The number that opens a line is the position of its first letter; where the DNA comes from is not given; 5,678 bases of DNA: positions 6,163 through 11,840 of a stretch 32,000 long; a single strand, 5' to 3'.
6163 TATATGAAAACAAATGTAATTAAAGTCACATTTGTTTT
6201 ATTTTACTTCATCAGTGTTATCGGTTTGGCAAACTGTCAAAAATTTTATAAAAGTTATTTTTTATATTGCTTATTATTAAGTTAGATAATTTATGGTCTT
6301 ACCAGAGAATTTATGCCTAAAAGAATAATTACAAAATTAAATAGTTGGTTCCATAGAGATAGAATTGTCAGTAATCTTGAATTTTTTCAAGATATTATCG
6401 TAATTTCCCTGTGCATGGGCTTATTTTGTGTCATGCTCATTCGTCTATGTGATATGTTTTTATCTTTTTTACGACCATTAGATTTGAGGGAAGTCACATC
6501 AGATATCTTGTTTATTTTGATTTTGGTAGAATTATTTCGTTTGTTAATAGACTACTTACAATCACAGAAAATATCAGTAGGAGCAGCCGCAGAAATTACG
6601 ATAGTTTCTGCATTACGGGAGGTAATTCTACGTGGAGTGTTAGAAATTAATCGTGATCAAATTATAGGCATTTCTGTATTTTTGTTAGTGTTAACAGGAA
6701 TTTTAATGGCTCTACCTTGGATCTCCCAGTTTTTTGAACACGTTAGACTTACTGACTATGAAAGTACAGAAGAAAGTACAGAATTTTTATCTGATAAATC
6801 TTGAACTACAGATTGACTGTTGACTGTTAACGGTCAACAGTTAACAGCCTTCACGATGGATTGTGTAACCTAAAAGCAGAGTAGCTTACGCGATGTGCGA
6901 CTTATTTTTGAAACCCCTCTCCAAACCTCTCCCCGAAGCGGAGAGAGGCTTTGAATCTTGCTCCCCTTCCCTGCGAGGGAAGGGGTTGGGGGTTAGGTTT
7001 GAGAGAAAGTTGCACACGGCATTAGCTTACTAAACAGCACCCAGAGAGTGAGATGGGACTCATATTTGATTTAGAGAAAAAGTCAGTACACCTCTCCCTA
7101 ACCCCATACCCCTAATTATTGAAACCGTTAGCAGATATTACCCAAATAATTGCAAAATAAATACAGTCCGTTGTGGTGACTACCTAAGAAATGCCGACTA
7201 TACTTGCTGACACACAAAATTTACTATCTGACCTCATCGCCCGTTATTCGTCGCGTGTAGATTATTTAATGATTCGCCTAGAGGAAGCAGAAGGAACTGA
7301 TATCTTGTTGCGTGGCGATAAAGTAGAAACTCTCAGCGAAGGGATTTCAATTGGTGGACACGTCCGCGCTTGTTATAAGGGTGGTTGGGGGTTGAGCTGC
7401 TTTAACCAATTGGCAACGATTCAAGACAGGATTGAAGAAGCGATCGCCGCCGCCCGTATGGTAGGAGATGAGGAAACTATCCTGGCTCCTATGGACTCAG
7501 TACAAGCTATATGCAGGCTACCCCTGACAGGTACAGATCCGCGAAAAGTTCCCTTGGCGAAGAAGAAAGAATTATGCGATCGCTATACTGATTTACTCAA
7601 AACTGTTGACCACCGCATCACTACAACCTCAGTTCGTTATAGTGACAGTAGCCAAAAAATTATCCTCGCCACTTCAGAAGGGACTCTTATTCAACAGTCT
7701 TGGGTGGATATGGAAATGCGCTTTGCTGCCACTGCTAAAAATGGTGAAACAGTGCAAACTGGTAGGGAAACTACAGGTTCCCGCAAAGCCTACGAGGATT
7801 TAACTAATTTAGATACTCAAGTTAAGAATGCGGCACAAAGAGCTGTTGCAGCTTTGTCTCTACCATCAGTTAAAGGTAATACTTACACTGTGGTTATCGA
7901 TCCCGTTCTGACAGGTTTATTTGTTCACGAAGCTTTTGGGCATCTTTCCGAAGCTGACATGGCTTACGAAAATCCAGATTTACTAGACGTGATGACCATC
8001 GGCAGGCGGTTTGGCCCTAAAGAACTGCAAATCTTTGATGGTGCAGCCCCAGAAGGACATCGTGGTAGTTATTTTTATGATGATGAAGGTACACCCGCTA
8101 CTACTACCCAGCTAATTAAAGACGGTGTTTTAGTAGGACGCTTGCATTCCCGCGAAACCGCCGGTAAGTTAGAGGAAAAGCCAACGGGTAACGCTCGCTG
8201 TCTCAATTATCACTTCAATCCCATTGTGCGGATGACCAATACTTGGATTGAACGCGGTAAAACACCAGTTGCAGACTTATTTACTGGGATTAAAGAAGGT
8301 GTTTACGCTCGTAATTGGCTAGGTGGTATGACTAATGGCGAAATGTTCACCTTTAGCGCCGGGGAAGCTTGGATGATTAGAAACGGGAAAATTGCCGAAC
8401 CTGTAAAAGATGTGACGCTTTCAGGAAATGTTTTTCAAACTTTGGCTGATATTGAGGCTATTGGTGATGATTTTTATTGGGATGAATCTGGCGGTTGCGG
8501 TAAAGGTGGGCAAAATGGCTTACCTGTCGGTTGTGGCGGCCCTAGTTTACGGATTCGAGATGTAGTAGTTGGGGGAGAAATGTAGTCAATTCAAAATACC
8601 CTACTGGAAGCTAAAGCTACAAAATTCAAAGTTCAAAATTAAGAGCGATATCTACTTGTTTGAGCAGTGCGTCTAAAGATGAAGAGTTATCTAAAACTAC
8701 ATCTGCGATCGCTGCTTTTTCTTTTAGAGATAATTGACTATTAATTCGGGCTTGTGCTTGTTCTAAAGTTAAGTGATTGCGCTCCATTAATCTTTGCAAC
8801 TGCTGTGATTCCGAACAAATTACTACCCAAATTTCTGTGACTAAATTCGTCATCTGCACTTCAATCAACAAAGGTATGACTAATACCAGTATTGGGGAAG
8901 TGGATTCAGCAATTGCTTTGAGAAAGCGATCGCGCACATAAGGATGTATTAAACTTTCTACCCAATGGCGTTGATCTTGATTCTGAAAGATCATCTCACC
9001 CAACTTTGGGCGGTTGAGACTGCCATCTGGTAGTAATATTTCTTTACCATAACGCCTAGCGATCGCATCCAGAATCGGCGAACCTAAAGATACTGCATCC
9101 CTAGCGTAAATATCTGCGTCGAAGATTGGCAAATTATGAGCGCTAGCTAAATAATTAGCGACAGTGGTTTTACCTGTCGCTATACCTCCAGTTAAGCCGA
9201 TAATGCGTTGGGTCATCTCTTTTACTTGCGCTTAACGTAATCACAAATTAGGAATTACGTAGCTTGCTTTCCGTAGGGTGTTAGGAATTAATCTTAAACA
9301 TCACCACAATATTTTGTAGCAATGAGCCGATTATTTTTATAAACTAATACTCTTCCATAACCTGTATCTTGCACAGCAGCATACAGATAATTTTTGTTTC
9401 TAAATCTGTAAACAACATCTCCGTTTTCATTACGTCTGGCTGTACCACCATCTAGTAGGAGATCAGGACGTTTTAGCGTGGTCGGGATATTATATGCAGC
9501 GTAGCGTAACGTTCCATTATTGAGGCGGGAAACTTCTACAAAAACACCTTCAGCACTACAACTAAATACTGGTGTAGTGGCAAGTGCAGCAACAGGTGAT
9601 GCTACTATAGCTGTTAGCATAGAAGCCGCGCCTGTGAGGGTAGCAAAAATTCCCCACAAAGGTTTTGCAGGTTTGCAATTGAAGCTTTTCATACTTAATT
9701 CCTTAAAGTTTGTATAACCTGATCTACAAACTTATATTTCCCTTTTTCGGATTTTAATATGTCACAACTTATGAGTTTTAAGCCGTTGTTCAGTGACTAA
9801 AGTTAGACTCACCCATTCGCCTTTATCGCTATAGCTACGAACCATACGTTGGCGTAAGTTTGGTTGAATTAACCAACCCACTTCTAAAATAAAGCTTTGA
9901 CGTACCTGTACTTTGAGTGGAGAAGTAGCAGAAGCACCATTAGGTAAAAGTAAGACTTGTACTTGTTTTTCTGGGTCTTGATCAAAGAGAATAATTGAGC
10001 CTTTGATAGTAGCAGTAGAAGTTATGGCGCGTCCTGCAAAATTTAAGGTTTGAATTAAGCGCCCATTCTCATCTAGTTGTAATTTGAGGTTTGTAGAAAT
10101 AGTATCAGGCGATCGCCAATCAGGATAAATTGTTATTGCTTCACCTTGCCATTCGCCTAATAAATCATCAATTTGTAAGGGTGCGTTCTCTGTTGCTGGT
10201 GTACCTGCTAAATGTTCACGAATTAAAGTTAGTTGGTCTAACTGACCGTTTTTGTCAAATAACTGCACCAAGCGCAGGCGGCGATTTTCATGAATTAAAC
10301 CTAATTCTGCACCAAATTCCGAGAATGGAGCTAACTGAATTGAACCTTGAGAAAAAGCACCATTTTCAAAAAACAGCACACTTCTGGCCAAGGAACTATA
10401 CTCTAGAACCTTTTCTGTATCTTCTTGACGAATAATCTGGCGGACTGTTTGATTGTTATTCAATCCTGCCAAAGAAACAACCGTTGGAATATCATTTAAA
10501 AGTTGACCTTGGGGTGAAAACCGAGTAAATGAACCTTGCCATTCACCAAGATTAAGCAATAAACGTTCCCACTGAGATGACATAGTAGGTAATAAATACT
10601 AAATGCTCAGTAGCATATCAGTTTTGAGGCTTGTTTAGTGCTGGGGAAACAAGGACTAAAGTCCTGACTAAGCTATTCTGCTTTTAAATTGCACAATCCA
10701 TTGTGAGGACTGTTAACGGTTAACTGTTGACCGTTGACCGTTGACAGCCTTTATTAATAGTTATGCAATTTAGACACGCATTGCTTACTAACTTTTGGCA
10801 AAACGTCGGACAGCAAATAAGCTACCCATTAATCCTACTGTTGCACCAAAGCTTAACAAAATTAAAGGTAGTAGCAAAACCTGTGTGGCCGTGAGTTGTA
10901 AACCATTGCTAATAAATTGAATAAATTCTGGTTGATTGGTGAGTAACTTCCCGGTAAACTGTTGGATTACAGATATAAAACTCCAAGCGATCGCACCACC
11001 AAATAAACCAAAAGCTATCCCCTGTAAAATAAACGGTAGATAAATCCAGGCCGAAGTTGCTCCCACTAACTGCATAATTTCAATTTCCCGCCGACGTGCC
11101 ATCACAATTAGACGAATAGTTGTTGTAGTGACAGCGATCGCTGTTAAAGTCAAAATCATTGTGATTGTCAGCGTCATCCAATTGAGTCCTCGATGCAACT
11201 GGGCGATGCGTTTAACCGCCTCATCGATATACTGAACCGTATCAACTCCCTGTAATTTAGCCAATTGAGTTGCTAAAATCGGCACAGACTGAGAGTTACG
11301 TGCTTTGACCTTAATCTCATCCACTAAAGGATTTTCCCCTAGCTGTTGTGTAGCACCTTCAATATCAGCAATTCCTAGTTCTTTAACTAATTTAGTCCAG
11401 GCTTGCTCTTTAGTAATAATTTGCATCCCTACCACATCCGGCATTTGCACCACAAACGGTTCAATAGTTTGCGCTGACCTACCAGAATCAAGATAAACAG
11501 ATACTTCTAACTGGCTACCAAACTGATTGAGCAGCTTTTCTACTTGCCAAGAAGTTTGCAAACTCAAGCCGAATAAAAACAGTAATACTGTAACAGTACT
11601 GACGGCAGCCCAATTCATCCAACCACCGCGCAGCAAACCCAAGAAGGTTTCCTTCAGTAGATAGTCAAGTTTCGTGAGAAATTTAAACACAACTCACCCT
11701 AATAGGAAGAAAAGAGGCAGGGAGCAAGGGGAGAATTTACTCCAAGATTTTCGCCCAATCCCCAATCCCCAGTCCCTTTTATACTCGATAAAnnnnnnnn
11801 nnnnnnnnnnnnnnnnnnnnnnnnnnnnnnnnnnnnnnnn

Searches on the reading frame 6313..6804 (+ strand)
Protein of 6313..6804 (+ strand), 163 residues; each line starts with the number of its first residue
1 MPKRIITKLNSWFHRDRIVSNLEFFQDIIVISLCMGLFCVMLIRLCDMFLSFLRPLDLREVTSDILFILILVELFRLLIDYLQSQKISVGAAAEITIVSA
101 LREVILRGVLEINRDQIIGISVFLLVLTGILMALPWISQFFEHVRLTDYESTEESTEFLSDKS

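Call 45: search_protein_families(library=pfam, proteins=[window:6313-6804:+], max_evalue=0.001)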
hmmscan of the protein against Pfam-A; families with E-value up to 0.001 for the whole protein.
window:6313-6804:+ (163 aa): 1 family
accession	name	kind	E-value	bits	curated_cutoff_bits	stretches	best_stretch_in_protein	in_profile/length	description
PF06146.17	PsiE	-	4.7e-09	36.9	23.9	1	29-128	2-111/122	Phosphate-starvation-inducible E family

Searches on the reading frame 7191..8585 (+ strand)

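Call 6: search_protein_families(library=ncbifam, proteins=[window:7191-8585:+], max_evalue=0.00001)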
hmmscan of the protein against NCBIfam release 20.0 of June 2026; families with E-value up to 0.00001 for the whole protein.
window:7191-8585:+ (464 aa): 3 families
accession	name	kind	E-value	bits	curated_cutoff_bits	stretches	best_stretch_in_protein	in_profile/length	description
NF040952.1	Arch_mtprotase_TldD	equivalog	9.2e-75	252.1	635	1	23-461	12-443/443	zinc metalloprotease TldD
NF008006.0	PRK10735.1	equivalog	3e-46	157.9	513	1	19-462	29-479/481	metalloprotease TldD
NF008268.0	PRK11040.1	equivalog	2.8e-13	49.4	438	1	138-428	146-425/446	metalloprotease PmbA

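Call 7: search_protein_families(library=pfam, proteins=[window:7191-8585:+], max_evalue=0.00001)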
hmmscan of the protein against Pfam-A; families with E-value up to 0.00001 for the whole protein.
window:7191-8585:+ (464 aa): 3 families
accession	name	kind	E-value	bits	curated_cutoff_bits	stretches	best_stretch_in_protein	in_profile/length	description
PF19289.4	PmbA_TldD_3rd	-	4.8e-59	199.6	22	1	231-462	3-220/220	PmbA/TldA metallopeptidase C-terminal domain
PF19290.4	PmbA_TldD_2nd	-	5.1e-13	49.9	20.9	1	116-222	2-109/109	PmbA/TldA metallopeptidase central domain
PF01523.21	PmbA_TldD_1st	-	1.8e-10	41.3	20.9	1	28-88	3-65/65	PmbA/TldA metallopeptidase domain 1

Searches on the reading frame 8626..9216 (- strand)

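Call 6: search_protein_families(library=ncbifam, proteins=[window:8626-9216:-], max_evalue=0.00001)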
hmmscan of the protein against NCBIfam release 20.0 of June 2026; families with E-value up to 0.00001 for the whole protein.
window:8626-9216:- (196 aa): 2 families
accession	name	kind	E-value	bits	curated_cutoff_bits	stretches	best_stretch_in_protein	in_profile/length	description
TIGR00152.1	TIGR00152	equivalog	1.7e-61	207.4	65.55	1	5-188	1-186/188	dephospho-CoA kinase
NF002879.0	PRK03333.1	equivalog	1.8e-47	162.3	215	1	6-189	4-187/395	dephospho-CoA kinase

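Call 7: search_protein_families(library=pfam, proteins=[window:8626-9216:-], max_evalue=0.00001)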
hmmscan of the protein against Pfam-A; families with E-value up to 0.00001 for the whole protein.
window:8626-9216:- (196 aa): 1 family
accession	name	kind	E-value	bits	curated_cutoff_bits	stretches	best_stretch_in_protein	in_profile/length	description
PF01121.26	CoaE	-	5.4e-62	209.1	27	1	5-181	2-178/180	Dephospho-CoA kinase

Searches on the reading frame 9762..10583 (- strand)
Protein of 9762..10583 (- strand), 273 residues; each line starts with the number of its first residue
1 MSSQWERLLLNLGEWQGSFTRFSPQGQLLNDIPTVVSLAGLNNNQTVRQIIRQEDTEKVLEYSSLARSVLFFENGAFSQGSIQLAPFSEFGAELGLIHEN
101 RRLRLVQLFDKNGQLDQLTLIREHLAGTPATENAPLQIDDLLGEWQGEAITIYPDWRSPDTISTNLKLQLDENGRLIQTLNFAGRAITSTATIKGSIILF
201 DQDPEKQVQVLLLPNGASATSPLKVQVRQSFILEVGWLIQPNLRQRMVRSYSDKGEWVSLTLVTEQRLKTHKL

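Call 6: search_protein_families(library=ncbifam, proteins=[window:9762-10583:-], max_evalue=0.00001)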
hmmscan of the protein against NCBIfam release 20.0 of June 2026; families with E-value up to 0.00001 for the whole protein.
window:9762-10583:- (273 aa): 0 families

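Call 7: search_protein_families(library=pfam, proteins=[window:9762-10583:-], max_evalue=0.00001)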
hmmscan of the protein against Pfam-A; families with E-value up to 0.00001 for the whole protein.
window:9762-10583:- (273 aa): 2 families
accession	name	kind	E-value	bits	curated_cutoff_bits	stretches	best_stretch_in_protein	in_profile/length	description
PF21053.3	BFA1_C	-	6.1e-69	230.6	23.5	2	132-267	1-134/135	Biogenesis factor required for ATP synthase 1, C-terminal domain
PF12204.14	DUF3598_N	-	3.4e-68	228.7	22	2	1-128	1-136/136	Domain of unknown function (DUF3598), N-terminal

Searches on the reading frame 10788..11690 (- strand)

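Call 6: search_protein_families(library=ncbifam, proteins=[window:10788-11690:-], max_evalue=0.00001)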
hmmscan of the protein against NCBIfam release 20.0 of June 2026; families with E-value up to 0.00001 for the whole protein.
window:10788-11690:- (300 aa): 4 families
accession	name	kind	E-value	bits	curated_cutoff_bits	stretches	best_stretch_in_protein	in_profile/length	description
NF038347.1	FtsX_Gpos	exception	3.6e-58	197.3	225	1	8-298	4-295/296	permease-like cell division protein FtsX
TIGR00439.2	FtsX_Gneg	equivalog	3.5e-49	167.6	255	1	10-297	3-290/292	permease-like cell division protein FtsX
NF038346.1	FtsX_actino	exception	5.3e-41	141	250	1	9-299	2-307/308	permease-like cell division protein FtsX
TIGR02212.1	lolCE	equivalog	1.4e-06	27.5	362.45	1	82-283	177-391/411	lipoprotein-releasing ABC transporter permease subunit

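Call 7: search_protein_families(library=pfam, proteins=[window:10788-11690:-], max_evalue=0.00001)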
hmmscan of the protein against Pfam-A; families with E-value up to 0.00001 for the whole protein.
window:10788-11690:- (300 aa): 2 families
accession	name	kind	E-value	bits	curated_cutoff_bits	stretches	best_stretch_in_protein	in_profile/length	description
PF18075.7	FtsX_ECD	-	7.4e-14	52.6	23.5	1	61-152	1-96/96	FtsX extracellular domain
PF02687.27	FtsX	-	6e-08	33.2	25.5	1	176-299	3-117/120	FtsX-like permease C-terminal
